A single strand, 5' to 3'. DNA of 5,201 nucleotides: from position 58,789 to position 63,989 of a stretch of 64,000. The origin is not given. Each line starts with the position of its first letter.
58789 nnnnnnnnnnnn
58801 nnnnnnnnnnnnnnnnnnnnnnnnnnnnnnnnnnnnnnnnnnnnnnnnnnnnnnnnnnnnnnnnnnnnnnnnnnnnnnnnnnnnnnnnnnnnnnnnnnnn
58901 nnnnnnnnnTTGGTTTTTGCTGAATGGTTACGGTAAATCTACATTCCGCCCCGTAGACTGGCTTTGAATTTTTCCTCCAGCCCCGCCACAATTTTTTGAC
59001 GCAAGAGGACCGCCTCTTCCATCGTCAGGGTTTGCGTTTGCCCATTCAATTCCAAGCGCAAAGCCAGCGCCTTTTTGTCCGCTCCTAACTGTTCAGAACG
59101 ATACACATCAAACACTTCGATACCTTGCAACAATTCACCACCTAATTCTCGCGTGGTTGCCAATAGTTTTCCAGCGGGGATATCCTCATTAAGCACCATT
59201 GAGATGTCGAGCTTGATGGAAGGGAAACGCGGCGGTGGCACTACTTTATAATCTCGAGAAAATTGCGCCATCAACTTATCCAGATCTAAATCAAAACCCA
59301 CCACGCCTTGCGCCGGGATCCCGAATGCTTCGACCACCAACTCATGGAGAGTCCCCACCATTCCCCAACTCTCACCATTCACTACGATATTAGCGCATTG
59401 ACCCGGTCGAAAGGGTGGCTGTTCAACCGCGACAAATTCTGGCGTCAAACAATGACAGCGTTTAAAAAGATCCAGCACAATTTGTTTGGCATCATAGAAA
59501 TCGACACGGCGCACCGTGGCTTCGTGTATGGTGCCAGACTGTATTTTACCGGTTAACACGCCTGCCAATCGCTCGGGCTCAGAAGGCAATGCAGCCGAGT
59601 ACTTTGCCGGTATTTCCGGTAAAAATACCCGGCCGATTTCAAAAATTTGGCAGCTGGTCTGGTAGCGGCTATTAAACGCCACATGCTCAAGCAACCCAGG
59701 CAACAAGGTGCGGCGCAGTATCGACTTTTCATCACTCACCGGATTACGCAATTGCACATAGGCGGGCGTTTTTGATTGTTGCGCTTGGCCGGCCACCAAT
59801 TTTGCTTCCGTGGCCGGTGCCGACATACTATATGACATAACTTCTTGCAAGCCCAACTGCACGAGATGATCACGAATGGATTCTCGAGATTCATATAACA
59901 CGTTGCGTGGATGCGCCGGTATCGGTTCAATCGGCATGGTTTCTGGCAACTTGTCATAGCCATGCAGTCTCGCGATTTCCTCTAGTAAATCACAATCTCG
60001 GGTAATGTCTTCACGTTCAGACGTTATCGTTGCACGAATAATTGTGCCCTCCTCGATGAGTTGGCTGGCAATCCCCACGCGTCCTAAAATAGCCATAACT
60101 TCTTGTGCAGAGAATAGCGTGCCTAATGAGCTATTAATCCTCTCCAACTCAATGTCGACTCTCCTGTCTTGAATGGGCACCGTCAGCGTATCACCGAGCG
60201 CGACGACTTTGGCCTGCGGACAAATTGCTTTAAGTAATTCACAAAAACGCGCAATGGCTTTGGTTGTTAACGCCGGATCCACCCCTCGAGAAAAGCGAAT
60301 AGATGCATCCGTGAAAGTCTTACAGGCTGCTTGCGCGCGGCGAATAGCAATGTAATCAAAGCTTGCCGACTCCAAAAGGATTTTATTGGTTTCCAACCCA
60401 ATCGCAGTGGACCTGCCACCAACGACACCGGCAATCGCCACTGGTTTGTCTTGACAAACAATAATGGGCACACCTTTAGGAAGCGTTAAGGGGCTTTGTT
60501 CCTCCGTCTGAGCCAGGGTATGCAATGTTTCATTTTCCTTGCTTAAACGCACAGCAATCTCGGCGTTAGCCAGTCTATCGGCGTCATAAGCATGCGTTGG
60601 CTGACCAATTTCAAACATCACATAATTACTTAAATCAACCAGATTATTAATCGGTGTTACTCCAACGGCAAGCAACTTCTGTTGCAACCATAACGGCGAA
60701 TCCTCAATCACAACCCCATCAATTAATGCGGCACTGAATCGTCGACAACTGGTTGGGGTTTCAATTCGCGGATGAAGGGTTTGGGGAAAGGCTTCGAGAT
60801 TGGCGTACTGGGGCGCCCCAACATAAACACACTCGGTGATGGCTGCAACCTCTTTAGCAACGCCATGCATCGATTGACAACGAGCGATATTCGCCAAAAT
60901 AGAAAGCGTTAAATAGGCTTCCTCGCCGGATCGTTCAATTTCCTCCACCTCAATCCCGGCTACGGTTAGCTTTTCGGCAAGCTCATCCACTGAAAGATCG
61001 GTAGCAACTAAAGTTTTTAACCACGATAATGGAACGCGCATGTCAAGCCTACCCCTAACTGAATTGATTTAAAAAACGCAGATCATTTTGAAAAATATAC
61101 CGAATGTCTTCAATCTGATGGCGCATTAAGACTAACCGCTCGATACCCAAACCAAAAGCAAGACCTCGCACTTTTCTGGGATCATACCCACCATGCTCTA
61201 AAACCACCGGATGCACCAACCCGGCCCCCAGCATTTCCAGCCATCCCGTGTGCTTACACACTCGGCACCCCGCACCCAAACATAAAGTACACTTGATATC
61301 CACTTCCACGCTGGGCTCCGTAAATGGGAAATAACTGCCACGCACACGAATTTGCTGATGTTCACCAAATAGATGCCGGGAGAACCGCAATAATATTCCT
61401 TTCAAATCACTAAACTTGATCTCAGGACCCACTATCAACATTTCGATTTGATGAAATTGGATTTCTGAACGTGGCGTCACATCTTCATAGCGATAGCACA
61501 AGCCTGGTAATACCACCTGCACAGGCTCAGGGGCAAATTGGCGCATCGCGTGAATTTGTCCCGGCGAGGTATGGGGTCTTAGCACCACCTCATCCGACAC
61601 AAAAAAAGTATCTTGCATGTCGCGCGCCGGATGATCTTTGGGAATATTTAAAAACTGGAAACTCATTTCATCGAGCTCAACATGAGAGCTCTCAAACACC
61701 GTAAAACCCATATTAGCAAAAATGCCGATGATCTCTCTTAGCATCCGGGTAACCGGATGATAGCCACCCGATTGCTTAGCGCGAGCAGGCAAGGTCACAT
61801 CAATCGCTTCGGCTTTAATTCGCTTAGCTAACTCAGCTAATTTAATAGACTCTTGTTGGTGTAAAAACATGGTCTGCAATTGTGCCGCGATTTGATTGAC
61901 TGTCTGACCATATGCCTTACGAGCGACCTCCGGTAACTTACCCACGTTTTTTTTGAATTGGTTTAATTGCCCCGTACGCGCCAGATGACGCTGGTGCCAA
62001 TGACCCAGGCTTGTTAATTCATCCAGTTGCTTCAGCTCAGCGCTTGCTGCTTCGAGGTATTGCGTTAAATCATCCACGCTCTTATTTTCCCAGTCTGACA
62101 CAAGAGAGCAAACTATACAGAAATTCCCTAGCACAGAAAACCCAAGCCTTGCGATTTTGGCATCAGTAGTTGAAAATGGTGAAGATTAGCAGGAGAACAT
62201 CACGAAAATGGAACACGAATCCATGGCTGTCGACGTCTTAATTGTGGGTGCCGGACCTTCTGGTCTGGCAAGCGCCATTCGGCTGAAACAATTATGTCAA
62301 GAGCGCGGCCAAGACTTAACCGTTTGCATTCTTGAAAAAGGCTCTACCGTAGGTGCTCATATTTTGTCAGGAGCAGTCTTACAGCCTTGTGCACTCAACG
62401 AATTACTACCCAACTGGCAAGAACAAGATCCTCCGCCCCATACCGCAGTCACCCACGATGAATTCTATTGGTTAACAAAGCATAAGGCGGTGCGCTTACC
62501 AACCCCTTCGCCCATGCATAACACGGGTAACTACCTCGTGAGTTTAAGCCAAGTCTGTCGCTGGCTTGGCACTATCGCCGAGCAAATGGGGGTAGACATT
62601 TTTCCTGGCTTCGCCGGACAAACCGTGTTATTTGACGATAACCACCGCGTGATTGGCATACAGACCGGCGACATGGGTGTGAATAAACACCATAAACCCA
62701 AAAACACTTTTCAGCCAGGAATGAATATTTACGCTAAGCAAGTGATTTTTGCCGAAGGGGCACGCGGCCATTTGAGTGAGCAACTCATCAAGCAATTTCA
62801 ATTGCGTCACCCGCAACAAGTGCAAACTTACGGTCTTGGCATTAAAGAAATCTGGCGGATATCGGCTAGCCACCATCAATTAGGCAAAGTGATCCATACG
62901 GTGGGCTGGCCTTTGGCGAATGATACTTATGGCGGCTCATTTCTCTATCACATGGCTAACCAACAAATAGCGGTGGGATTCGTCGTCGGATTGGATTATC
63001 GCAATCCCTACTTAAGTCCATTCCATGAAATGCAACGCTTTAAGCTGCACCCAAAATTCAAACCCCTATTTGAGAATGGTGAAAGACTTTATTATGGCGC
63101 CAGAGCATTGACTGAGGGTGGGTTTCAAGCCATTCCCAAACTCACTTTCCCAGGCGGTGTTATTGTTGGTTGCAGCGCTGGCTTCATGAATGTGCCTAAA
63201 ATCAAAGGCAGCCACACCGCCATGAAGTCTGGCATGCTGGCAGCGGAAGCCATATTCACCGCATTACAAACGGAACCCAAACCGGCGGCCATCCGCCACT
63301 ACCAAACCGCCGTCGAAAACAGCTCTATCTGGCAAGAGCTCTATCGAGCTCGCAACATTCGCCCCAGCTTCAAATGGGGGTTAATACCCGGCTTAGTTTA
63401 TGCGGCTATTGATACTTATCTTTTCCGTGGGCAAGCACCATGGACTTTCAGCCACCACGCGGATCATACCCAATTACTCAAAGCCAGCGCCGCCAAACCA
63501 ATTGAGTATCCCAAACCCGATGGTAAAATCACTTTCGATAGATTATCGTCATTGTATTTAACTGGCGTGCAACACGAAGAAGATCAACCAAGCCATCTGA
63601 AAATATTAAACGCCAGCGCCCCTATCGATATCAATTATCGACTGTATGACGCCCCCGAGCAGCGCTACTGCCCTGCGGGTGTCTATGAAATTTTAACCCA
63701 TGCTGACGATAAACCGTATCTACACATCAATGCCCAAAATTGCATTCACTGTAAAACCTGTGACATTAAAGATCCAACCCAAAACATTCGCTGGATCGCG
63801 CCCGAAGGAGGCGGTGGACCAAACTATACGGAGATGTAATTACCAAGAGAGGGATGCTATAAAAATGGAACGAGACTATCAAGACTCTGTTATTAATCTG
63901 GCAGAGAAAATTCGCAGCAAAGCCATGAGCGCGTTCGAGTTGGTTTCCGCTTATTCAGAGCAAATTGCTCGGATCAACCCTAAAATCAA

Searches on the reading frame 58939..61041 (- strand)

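Call 34: search_protein_families(library=pfam, proteins=[window:58939-61041:-], max_evalue=0.00001)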
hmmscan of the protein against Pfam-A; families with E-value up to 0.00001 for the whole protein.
window:58939-61041:- (700 aa): 4 families
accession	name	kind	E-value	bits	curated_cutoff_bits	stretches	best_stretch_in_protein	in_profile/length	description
PF03483.22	B3_4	-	4.5e-55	186.4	29.3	1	99-274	2-173/174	B3/4 domain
PF17759.6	tRNA_synthFbeta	-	1.8e-51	175.1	22.4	1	365-587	1-214/214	Phenylalanyl tRNA synthetase beta chain CLM domain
PF03147.19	FDX-ACB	-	3.5e-23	82.3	31.1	1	604-697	1-94/94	Ferredoxin-fold anticodon binding domain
PF03484.21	B5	-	3.2e-16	59.7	28.6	1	295-362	1-67/67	tRNA synthetase B5 domain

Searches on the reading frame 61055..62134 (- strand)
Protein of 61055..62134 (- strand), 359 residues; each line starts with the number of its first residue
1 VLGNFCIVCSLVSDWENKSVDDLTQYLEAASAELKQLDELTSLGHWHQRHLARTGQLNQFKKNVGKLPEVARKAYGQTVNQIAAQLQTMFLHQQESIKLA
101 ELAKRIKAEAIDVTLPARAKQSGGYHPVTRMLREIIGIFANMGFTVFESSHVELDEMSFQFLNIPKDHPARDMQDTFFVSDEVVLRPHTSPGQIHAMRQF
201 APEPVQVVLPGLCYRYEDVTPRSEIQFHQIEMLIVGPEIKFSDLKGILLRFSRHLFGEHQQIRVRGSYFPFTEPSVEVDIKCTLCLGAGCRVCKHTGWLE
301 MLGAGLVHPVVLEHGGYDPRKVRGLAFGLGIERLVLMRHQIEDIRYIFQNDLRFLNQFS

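Call 35: search_protein_families(library=pfam, proteins=[window:61055-62134:-], max_evalue=0.00001)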
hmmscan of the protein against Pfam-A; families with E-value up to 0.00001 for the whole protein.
window:61055-62134:- (359 aa): 2 families
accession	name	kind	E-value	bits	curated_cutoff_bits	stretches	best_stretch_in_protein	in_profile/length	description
PF01409.25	tRNA-synt_2d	-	4.2e-84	282.3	19.8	1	111-358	2-246/246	tRNA synthetases class II core domain (F)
PF02912.23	Phe_tRNA-synt_N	-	5.1e-09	36.4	22.3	1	42-105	5-68/69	Aminoacyl tRNA synthetase class II, N-terminal domain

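Call 84: find_homologous_proteins(query=window:61055-62134:-, max_evalue=1e-100)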
Query window:61055-62134:- (359 aa): 1444 proteins with E <= 1e-100 among 8000 candidates; the best 120 are listed.
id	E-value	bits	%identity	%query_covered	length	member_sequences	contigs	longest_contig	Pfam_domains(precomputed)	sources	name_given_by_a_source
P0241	1.6e-228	776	100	95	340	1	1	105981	PF01409.26,PF02912.24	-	-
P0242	5.5e-166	570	70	95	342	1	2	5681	PF01409.26,PF02912.24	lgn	-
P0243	1.1e-160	553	69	94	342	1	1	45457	PF01409.26,PF02912.24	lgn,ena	-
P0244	2.6e-156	538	64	99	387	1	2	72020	PF01409.26,PF02912.24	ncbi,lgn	-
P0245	6.5e-156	537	68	94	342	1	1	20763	PF01409.26,PF02912.24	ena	-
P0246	4.1e-154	531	68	94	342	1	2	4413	PF01409.26,PF02912.24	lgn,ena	-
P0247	7.4e-154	530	67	94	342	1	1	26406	PF01409.26,PF02912.24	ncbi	-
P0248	1.1e-153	530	67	94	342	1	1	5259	PF01409.26,PF02912.24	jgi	jgi:phenylalanyl-tRNA synthetase alpha chain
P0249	2.0e-151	522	65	94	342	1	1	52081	PF01409.26,PF02912.24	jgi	jgi:phenylalanyl-tRNA synthetase alpha chain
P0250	6.2e-150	517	66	94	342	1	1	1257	PF01409.26,PF02912.24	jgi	jgi:phenylalanyl-tRNA synthetase alpha chain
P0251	7.7e-150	517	65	94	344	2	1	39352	PF01409.26,PF02912.24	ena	-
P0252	2.7e-149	515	62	95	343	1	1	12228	PF01409.26,PF02912.24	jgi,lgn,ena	-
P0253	6.0e-146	504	63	95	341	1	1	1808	PF01409.26,PF02912.24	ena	-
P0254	5.3e-145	501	63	92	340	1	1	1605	PF01409.26,PF02912.24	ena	-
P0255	5.8e-145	501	61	95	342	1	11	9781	PF01409.26,PF02912.24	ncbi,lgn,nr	ncbi:MAG: phenylalanine--tRNA ligase subunit alpha [Myxococcales bacterium]|nr:phenylalanine--tRNA l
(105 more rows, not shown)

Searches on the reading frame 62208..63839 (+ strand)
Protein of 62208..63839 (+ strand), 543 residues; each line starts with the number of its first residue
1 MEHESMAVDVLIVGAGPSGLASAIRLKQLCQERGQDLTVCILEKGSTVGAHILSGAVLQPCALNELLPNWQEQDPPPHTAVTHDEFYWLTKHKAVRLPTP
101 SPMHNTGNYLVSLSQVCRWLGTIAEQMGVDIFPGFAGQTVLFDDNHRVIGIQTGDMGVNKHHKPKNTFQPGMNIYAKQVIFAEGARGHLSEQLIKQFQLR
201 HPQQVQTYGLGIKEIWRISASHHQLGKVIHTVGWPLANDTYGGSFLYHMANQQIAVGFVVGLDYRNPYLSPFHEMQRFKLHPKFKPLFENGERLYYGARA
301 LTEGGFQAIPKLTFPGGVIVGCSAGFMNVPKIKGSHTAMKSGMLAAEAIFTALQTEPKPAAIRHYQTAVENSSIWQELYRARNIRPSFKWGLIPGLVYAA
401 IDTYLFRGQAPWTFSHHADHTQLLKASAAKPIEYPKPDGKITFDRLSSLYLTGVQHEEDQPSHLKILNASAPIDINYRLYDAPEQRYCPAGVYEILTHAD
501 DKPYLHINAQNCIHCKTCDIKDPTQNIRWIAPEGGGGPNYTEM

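Call 35: search_protein_families(library=pfam, proteins=[window:62208-63839:+], max_evalue=0.00001)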
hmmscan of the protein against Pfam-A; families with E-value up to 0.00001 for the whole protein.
window:62208-63839:+ (543 aa): 6 families
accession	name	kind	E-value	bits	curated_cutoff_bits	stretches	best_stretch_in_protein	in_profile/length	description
PF05187.19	Fer4_ETF_QO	-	7.5e-47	158.2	24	1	439-541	1-104/104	Electron transfer flavoprotein-ubiquinone oxidoreductase, 4Fe-4S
PF21162.3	ETFQO_UQ-bd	-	1.9e-41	141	27.7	1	208-301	1-96/96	ETF-QO, ubiquinone-binding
PF01946.23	Thi4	-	3e-08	33.7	26.2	0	5-55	15-60/235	Thi4 family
PF01266.30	DAO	-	5.5e-08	33.2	27.9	0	9-50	1-38/353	FAD dependent oxidoreductase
PF00890.30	FAD_binding_2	-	2.2e-06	27.6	20.4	0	9-52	1-38/414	FAD binding domain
PF13450.12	NAD_binding_8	-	2.6e-06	28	21.9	1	12-57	1-40/68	NAD(P)-binding Rossmann-like domain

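Call 86: find_encoding_contigs(protein=window:62208-63839:+, flank=10000, max_places=1)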
Protein window:62208-63839:+ (543 aa): 1 contig read that carries it; 1 place shown.
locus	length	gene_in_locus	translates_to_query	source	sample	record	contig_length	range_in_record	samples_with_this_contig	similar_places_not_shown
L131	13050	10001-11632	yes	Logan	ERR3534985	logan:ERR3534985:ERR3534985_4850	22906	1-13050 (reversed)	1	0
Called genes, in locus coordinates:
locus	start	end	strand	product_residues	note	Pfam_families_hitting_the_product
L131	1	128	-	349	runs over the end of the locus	PF09976:TPR_21 (faint), PF23914:TPR_CcmH_CycH (faint), PF13432:TPR_16 (weak), PF14559:TPR_19, PF13429:TPR_15 (weak), PF14559:TPR_19 (weak), PF20308:TPR-S (weak), PF12569:NatA_aux_su (weak), +13 more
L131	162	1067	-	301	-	PF13191:AAA_16 (weak), PF13401:AAA_22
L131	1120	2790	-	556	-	PF07660:STN (weak), PF07655:Secretin_N_2, PF00263:Secretin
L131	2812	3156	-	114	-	-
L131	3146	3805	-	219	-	-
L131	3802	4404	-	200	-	-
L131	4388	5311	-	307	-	PF11104:PilM_2 (weak)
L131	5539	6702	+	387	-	-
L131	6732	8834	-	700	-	PF03483:B3_4, PF03484:B5, PF17759:tRNA_synthFbeta, PF03147:FDX-ACB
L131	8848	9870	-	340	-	PF02912:Phe_tRNA-synt_N, PF01409:tRNA-synt_2d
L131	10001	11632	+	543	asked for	PF00890:FAD_binding_2 (faint), PF01266:DAO (faint), PF01946:Thi4 (faint), PF13450:NAD_binding_8 (weak), PF21162:ETFQO_UQ-bd, PF05187:Fer4_ETF_QO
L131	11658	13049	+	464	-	?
